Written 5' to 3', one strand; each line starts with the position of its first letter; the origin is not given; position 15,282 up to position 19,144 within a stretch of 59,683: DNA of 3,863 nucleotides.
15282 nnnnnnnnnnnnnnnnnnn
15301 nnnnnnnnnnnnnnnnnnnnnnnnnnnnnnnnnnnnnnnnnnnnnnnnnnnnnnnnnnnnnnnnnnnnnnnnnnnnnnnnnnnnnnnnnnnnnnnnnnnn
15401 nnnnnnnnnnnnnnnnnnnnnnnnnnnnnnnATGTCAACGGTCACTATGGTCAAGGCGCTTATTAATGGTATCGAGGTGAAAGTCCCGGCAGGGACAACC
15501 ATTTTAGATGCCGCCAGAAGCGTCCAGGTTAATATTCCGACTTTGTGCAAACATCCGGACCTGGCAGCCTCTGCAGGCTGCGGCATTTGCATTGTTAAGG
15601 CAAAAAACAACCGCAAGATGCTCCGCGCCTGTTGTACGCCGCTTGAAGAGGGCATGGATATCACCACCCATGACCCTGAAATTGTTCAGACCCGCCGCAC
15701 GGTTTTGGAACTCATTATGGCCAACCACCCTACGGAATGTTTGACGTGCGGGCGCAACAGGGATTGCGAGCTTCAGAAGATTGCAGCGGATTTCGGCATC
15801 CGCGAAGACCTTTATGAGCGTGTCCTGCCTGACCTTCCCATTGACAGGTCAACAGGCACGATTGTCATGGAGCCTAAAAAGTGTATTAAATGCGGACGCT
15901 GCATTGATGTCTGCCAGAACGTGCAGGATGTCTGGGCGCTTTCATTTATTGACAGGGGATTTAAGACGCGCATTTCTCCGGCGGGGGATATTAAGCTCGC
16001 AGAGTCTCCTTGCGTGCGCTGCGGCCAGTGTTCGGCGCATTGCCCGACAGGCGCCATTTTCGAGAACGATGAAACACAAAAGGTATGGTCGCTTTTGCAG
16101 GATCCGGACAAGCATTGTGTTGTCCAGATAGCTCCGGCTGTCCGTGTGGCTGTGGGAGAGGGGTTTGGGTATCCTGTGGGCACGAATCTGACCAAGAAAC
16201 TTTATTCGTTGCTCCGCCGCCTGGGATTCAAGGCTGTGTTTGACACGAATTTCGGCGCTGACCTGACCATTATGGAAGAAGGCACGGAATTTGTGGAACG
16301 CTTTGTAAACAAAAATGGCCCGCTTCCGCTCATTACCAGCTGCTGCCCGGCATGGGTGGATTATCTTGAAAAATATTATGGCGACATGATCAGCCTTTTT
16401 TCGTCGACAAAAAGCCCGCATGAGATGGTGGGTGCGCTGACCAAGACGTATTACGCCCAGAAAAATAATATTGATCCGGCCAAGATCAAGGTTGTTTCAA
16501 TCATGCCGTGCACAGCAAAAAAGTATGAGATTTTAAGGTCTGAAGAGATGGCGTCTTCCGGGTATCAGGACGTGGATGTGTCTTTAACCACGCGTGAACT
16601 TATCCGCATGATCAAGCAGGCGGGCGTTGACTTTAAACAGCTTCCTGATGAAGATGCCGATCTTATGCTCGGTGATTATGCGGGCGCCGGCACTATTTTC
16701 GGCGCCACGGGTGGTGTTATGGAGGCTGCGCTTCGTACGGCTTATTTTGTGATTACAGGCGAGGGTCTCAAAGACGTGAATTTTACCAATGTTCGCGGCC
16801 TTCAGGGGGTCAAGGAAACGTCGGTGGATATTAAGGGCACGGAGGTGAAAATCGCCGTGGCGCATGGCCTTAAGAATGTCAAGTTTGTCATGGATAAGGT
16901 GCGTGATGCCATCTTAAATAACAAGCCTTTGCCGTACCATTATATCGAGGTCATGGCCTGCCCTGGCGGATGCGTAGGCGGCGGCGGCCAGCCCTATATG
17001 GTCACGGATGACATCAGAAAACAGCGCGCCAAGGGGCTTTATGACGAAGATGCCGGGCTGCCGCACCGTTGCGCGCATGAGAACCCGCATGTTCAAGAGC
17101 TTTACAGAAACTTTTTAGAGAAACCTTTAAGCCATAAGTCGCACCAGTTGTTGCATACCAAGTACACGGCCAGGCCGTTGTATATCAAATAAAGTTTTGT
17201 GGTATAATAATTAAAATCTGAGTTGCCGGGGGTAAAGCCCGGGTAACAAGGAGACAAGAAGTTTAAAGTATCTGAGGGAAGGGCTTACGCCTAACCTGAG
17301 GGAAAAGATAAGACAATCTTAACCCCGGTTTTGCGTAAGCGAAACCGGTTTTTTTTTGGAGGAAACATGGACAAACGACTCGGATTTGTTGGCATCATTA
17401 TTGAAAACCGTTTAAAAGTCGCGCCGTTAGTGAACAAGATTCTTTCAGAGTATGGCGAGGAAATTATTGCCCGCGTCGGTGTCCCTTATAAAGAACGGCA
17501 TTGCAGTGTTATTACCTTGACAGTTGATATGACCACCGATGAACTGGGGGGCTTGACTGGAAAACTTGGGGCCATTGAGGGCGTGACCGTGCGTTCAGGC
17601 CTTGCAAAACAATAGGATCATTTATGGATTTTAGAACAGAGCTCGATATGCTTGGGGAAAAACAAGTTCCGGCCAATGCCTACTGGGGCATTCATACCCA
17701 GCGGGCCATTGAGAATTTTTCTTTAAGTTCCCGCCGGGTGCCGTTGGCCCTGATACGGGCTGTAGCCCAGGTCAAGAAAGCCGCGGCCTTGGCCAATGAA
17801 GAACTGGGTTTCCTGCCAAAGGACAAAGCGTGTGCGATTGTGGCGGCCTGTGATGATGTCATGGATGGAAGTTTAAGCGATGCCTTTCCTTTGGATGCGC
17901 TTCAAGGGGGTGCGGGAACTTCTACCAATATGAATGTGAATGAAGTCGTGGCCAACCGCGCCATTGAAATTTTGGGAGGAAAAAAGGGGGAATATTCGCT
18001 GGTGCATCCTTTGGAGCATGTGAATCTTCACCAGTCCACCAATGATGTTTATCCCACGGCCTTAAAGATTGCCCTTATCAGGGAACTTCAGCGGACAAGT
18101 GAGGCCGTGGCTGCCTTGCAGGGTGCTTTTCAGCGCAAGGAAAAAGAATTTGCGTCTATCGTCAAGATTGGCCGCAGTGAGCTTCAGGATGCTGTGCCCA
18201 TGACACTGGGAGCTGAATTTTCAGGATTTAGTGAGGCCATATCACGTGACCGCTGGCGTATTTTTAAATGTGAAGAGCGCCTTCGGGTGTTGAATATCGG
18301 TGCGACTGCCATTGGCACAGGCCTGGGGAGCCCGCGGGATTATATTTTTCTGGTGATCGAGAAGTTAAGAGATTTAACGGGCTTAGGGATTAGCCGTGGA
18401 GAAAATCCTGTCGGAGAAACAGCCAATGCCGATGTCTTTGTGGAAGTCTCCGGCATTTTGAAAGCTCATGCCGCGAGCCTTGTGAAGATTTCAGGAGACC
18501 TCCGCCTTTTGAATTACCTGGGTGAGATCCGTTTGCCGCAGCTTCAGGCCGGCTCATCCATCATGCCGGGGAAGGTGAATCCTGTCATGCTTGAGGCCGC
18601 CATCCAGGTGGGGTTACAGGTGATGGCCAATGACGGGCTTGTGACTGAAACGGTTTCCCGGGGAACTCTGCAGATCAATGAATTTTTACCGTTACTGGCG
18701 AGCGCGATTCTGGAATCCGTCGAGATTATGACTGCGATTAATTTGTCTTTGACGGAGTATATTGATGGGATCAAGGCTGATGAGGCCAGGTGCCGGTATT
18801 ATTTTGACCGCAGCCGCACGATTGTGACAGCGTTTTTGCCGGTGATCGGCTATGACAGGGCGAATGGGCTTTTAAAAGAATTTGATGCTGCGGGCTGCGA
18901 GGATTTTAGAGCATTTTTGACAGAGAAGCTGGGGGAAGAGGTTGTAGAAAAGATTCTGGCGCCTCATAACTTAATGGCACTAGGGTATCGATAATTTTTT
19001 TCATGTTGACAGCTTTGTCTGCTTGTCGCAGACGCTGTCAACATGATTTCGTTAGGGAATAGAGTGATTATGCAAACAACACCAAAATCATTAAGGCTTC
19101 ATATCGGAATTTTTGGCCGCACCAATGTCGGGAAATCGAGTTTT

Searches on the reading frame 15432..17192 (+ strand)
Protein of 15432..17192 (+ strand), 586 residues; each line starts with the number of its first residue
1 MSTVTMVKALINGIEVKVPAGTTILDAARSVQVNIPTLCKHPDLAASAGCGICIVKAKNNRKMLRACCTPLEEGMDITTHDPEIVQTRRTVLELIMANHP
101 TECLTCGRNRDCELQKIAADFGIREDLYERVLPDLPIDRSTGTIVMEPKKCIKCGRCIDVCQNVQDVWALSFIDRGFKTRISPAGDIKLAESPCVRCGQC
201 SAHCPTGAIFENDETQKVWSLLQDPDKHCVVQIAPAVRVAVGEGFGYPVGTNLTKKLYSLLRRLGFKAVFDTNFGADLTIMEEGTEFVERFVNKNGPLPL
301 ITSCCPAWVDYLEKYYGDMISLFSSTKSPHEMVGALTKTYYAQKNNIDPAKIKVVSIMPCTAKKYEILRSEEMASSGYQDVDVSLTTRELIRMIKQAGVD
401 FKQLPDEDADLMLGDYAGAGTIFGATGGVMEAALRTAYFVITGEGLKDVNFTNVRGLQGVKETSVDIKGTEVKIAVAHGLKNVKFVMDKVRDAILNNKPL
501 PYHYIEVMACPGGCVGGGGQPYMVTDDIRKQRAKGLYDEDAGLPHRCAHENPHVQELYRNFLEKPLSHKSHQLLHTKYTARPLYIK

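Call 15: search_protein_families(library=pfam, proteins=[window:15432-17192:+])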
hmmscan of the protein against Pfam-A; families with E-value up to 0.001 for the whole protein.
window:15432-17192:+ (586 aa): 11 families
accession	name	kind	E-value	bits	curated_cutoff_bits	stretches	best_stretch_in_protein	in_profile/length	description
PF02906.19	Fe_hyd_lg_C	-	2.9e-93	312.5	22.1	1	227-518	1-245/245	Iron only hydrogenase large subunit, C-terminal domain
PF02256.22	Fe_hyd_SSU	-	5e-25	87.7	24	1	526-581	1-56/56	Iron hydrogenase small subunit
PF13510.11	Fer2_4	-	5.7e-17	62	22.8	1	6-81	3-81/82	2Fe-2S iron-sulfur cluster binding domain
PF10588.14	NADH-G_4Fe-4S_3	-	8.2e-17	60.9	27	1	88-125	1-38/40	NADH-ubiquinone oxidoreductase-G iron-sulfur binding region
PF12838.12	Fer4_7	-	3.5e-08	34.2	27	1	150-208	1-52/52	4Fe-4S dicluster domain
PF13237.11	Fer4_10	-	2e-07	31.3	25.5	0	144-162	2-21/53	4Fe-4S dicluster domain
PF00037.32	Fer4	-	3e-06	27.3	21.1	1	194-209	8-23/24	4Fe-4S binding domain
PF13187.11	Fer4_9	-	4.7e-05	23.8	27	1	150-209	1-52/52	4Fe-4S dicluster domain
PF14697.11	Fer4_21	-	0.00014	22.3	35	1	147-209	4-57/59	4Fe-4S dicluster domain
PF22117.2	Fer4_Nqo3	-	0.0008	20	27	0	144-208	4-65/67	NADH-quinone oxidoreductase subunit 3, ferredoxin-like domain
PF12837.12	Fer4_6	-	0.00085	19.6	25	0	144-161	2-19/24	4Fe-4S binding domain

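Call 17: find_encoding_contigs(protein=window:15432-17192:+, flank=10000, max_places=10)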
Protein window:15432-17192:+ (586 aa): no gene with exactly this product is on record in the collection.

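Call 22: find_homologous_proteins(query=window:15432-17192:+, max_evalue=1e-100)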
Query window:15432-17192:+ (586 aa): 7982 proteins with E <= 1e-100 among 8000 candidates; the best 120 are listed.
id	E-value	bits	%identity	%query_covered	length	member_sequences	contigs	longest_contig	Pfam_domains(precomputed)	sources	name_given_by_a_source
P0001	0.0e+0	1357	100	99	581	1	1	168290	PF13510.12,PF10588.15,PF02906.20,PF02256.23,PF00037.33,PF12838.13,PF13237.12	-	-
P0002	0.0e+0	1219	86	100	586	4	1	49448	PF13510.12,PF10588.15,PF02906.20,PF02256.23,PF00037.33,PF12838.13,PF13237.12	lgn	-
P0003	0.0e+0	1214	87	100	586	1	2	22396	PF14697.12,PF13510.12,PF10588.15,PF02906.20,PF02256.23,PF00037.33,PF12838.13,PF13237.12,PF13187.12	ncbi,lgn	-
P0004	0.0e+0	1212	85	100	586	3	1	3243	PF13510.12,PF10588.15,PF02906.20,PF00111.33,PF02256.23,PF12838.13,PF13237.12,PF13187.12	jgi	jgi:NADH-quinone oxidoreductase subunit G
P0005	0.0e+0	1209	87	100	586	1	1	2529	PF14697.12,PF13510.12,PF10588.15,PF02906.20,PF02256.23,PF00037.33,PF12838.13,PF13237.12,PF13187.12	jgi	jgi:NADP-reducing hydrogenase subunit HndD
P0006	0.0e+0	1209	87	100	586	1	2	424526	PF13510.12,PF10588.15,PF02906.20,PF02256.23,PF00037.33,PF12838.13,PF13237.12,PF13187.12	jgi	jgi:NADH-quinone oxidoreductase subunit G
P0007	0.0e+0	1208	86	100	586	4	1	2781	PF13510.12,PF10588.15,PF02906.20,PF02256.23,PF00037.33,PF12838.13,PF13237.12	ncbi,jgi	-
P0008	0.0e+0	1205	86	100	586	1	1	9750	PF14697.12,PF13510.12,PF10588.15,PF02906.20,PF02256.23,PF00037.33,PF12838.13,PF13237.12,PF13187.12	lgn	-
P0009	0.0e+0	1203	85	100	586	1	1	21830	PF14697.12,PF13510.12,PF10588.15,PF02906.20,PF00111.33,PF02256.23,PF00037.33,PF12838.13,PF13237.12,PF13187.12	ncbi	ncbi:MAG: NADH-dependent [FeFe] hydrogenase, group A6 [Candidatus Omnitrophota bacterium]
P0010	0.0e+0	1202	86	100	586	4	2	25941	PF13510.12,PF10588.15,PF02906.20,PF02256.23,PF12838.13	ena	-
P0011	0.0e+0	1199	86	100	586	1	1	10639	PF14697.12,PF13510.12,PF10588.15,PF02906.20,PF02256.23,PF00037.33,PF12838.13,PF13237.12,PF13187.12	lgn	-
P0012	0.0e+0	1198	84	100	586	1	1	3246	PF14697.12,PF13510.12,PF10588.15,PF02906.20,PF02256.23,PF00037.33,PF12838.13,PF13187.12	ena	-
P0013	0.0e+0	1196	85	100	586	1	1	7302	PF14697.12,PF13510.12,PF10588.15,PF02906.20,PF00111.33,PF02256.23,PF00037.33,PF12838.13,PF13237.12,PF13187.12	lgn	-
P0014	0.0e+0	1193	86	100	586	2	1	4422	PF13510.12,PF10588.15,PF02906.20,PF02256.23,PF00037.33,PF12838.13,PF13237.12,PF13187.12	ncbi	-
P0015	0.0e+0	1191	85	100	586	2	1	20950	PF13510.12,PF10588.15,PF02906.20,PF00111.33,PF02256.23,PF00037.33,PF12838.13,PF13237.12,PF13187.12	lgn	-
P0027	0.0e+0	1158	83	100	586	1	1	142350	PF13510.12,PF10588.15,PF02906.20,PF00111.33,PF02256.23,PF00037.33,PF12838.13,PF13237.12,PF13187.12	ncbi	-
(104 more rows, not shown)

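Call 24: find_encoding_contigs(protein=P0006, flank=10000, max_places=4)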
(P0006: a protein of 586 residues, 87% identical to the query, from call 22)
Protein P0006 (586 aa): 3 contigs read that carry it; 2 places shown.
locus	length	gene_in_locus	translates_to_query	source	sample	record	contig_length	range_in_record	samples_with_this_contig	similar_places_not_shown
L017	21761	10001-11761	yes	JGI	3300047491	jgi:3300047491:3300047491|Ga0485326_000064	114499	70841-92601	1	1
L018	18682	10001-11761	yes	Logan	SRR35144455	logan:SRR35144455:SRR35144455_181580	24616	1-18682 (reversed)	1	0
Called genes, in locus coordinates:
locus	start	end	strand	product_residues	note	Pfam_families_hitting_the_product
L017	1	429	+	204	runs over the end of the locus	PF01625:PMSR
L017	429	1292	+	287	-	PF00892:EamA, PF06800:Sugar_transport (weak), PF00892:EamA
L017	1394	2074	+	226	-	PF05552:MS_channel_1st_1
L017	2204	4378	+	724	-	PF01564:Spermine_synth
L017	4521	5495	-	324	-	PF04055:Radical_SAM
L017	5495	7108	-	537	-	PF04205:FMN_bind, PF12801:Fer4_5 (weak), PF00037:Fer4 (faint), PF13484:Fer4_16 (faint), PF13237:Fer4_10 (weak), PF12838:Fer4_7 (weak), PF13187:Fer4_9 (weak)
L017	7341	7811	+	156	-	PF01257:2Fe-2S_thioredx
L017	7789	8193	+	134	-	PF01257:2Fe-2S_thioredx (weak)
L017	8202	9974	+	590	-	PF01512:Complex1_51K, PF10531:SLBB (faint), PF10589:NADH_4Fe-4S, PF00037:Fer4, PF12838:Fer4_7, PF13237:Fer4_10, PF13187:Fer4_9, PF00037:Fer4 (weak), +3 more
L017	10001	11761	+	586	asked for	PF13510:Fer2_4, PF00037:Fer4 (faint), PF10588:NADH-G_4Fe-4S_3, PF13237:Fer4_10 (faint), PF12838:Fer4_7, PF13187:Fer4_9 (weak), PF02906:Fe_hyd_lg_C, PF02256:Fe_hyd_SSU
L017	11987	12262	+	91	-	PF21699:TM1266-like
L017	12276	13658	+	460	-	PF00206:Lyase_1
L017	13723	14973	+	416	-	PF00350:Dynamin_N (faint), PF01926:MMR_HSR1, PF18128:HydF_dimer, PF18133:HydF_tetramer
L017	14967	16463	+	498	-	PF04055:Radical_SAM, PF06968:BATS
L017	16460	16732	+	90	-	-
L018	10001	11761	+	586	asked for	PF13510:Fer2_4, PF00037:Fer4 (faint), PF10588:NADH-G_4Fe-4S_3, PF13237:Fer4_10 (faint), PF12838:Fer4_7, PF13187:Fer4_9 (weak), PF02906:Fe_hyd_lg_C, PF02256:Fe_hyd_SSU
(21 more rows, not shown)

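Call 25: find_encoding_contigs(protein=P0002, flank=10000, max_places=4)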
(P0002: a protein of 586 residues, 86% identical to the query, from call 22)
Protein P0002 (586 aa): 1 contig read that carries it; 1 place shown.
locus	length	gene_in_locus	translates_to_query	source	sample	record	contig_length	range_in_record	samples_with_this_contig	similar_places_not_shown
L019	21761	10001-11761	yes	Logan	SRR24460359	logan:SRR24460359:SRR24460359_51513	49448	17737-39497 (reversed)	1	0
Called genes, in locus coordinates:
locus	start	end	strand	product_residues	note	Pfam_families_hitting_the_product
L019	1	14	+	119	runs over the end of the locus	PF02675:AdoMet_dc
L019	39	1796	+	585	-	PF01564:Spermine_synth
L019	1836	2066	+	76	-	-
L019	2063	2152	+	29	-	-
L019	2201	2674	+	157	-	-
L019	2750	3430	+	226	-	PF05552:MS_channel_1st_1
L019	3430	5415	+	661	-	PF01564:Spermine_synth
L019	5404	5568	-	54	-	-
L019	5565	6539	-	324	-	PF04055:Radical_SAM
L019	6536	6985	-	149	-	PF04205:FMN_bind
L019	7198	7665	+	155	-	PF01257:2Fe-2S_thioredx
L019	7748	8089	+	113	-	PF01257:2Fe-2S_thioredx (weak)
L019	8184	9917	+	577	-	PF01512:Complex1_51K, PF10589:NADH_4Fe-4S, PF00037:Fer4 (weak), PF13237:Fer4_10 (weak), PF14697:Fer4_21, PF12838:Fer4_7, PF13187:Fer4_9, PF00037:Fer4 (weak), +2 more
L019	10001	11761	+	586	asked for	PF13510:Fer2_4, PF00037:Fer4 (faint), PF10588:NADH-G_4Fe-4S_3, PF13237:Fer4_10 (faint), PF12838:Fer4_7, PF02906:Fe_hyd_lg_C, PF02256:Fe_hyd_SSU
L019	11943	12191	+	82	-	PF21699:TM1266-like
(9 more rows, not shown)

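Call 28: find_encoding_contigs(protein=P0003, flank=10000, max_places=4)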
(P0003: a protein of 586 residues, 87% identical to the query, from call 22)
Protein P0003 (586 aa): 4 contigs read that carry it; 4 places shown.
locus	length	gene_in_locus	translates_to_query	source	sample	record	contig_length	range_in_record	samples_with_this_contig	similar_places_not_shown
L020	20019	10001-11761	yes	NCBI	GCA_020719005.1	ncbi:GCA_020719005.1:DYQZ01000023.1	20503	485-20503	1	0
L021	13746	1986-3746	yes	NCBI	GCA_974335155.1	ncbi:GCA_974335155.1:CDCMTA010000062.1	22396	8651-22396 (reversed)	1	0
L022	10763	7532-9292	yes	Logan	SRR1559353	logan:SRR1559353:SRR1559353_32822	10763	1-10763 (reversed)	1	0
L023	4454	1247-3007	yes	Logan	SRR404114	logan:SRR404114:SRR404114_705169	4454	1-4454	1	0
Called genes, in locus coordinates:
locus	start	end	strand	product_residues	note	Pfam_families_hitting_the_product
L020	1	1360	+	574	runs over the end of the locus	PF04932:Wzy_C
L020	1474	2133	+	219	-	PF03692:CxxCxxCC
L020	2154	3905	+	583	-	-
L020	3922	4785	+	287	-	PF00892:EamA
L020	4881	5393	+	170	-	-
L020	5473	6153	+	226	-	PF05552:MS_channel_1st_1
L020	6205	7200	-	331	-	PF04055:Radical_SAM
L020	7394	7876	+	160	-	PF01257:2Fe-2S_thioredx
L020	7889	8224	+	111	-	PF01257:2Fe-2S_thioredx (weak)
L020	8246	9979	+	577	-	PF01512:Complex1_51K, PF10589:NADH_4Fe-4S, PF00037:Fer4, PF12837:Fer4_6 (weak), PF13237:Fer4_10, PF14697:Fer4_21, PF12838:Fer4_7, PF13187:Fer4_9, +2 more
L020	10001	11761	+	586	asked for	PF13510:Fer2_4, PF00037:Fer4 (faint), PF10588:NADH-G_4Fe-4S_3, PF14697:Fer4_21 (weak), PF12838:Fer4_7, PF13187:Fer4_9 (weak), PF02906:Fe_hyd_lg_C, PF02256:Fe_hyd_SSU, +1 more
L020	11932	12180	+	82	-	PF21699:TM1266-like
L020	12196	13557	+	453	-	PF00206:Lyase_1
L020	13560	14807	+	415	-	PF00350:Dynamin_N (faint), PF01926:MMR_HSR1, PF18128:HydF_dimer, PF18133:HydF_tetramer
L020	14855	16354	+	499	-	PF04055:Radical_SAM, PF06968:BATS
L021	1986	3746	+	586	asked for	PF13510:Fer2_4, PF00037:Fer4 (faint), PF10588:NADH-G_4Fe-4S_3, PF14697:Fer4_21 (weak), PF12838:Fer4_7, PF13187:Fer4_9 (weak), PF02906:Fe_hyd_lg_C, PF02256:Fe_hyd_SSU, +1 more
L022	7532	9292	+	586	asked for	PF13510:Fer2_4, PF00037:Fer4 (faint), PF10588:NADH-G_4Fe-4S_3, PF14697:Fer4_21 (weak), PF12838:Fer4_7, PF13187:Fer4_9 (weak), PF02906:Fe_hyd_lg_C, PF02256:Fe_hyd_SSU, +1 more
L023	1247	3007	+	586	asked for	PF13510:Fer2_4, PF00037:Fer4 (faint), PF10588:NADH-G_4Fe-4S_3, PF14697:Fer4_21 (weak), PF12838:Fer4_7, PF13187:Fer4_9 (weak), PF02906:Fe_hyd_lg_C, PF02256:Fe_hyd_SSU, +1 more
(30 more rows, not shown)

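Call 56: find_encoding_contigs(protein=P0027, flank=10000, max_places=2)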
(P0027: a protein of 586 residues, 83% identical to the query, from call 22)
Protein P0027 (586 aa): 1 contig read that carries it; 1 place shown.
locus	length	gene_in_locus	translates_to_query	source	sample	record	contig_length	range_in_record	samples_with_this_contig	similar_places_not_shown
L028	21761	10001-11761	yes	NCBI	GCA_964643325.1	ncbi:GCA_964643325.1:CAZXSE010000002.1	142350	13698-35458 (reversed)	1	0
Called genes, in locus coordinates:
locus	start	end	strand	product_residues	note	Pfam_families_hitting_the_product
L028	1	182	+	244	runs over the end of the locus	PF00849:PseudoU_synth_2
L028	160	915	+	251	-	PF05430:Methyltransf_30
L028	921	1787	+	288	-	PF00892:EamA, PF06800:Sugar_transport (weak), PF10639:TMEM234 (faint), PF00892:EamA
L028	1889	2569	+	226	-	PF05552:MS_channel_1st_1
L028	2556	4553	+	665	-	PF01564:Spermine_synth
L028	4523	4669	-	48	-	-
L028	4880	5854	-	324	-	PF04055:Radical_SAM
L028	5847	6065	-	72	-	-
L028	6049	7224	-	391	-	PF04205:FMN_bind, PF12801:Fer4_5, PF13237:Fer4_10, PF14697:Fer4_21 (weak), PF12838:Fer4_7, PF13187:Fer4_9, PF00037:Fer4 (weak), PF12837:Fer4_6 (weak), +1 more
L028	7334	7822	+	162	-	PF01257:2Fe-2S_thioredx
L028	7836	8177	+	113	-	-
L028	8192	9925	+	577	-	PF01512:Complex1_51K, PF10589:NADH_4Fe-4S, PF00037:Fer4, PF12837:Fer4_6 (weak), PF13237:Fer4_10, PF14697:Fer4_21, PF12838:Fer4_7, PF13187:Fer4_9 (weak), +4 more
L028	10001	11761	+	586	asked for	PF00111:Fer2 (weak), PF13510:Fer2_4, PF00037:Fer4 (faint), PF10588:NADH-G_4Fe-4S_3, PF12838:Fer4_7, PF13187:Fer4_9 (weak), PF02906:Fe_hyd_lg_C, PF02256:Fe_hyd_SSU, +1 more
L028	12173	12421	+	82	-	PF21699:TM1266-like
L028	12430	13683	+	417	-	PF00350:Dynamin_N (faint), PF01926:MMR_HSR1, PF18128:HydF_dimer, PF18133:HydF_tetramer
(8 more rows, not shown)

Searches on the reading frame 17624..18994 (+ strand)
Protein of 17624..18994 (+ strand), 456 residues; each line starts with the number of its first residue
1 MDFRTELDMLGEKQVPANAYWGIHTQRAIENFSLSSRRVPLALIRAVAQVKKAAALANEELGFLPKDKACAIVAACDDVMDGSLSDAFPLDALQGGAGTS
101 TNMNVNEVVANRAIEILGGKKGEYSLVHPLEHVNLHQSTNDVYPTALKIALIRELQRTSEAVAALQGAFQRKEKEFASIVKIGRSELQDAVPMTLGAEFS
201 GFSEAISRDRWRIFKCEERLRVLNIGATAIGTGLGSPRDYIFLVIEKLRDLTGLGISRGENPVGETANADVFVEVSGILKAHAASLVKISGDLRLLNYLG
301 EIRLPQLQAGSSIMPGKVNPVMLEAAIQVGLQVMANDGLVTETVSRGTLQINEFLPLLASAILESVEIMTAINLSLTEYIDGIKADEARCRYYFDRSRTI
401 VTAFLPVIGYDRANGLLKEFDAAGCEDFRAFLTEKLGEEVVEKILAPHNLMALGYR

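Call 15: search_protein_families(library=pfam, proteins=[window:17624-18994:+])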
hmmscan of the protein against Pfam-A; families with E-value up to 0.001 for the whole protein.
window:17624-18994:+ (456 aa): 2 families
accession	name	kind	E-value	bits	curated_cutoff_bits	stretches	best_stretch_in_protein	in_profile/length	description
PF00206.25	Lyase_1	-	4.5e-80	269.8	27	1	11-334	1-311/312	Lyase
PF10415.14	FumaraseC_C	-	8.1e-05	23.4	32.5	1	400-451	1-53/54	Fumarase C C-terminus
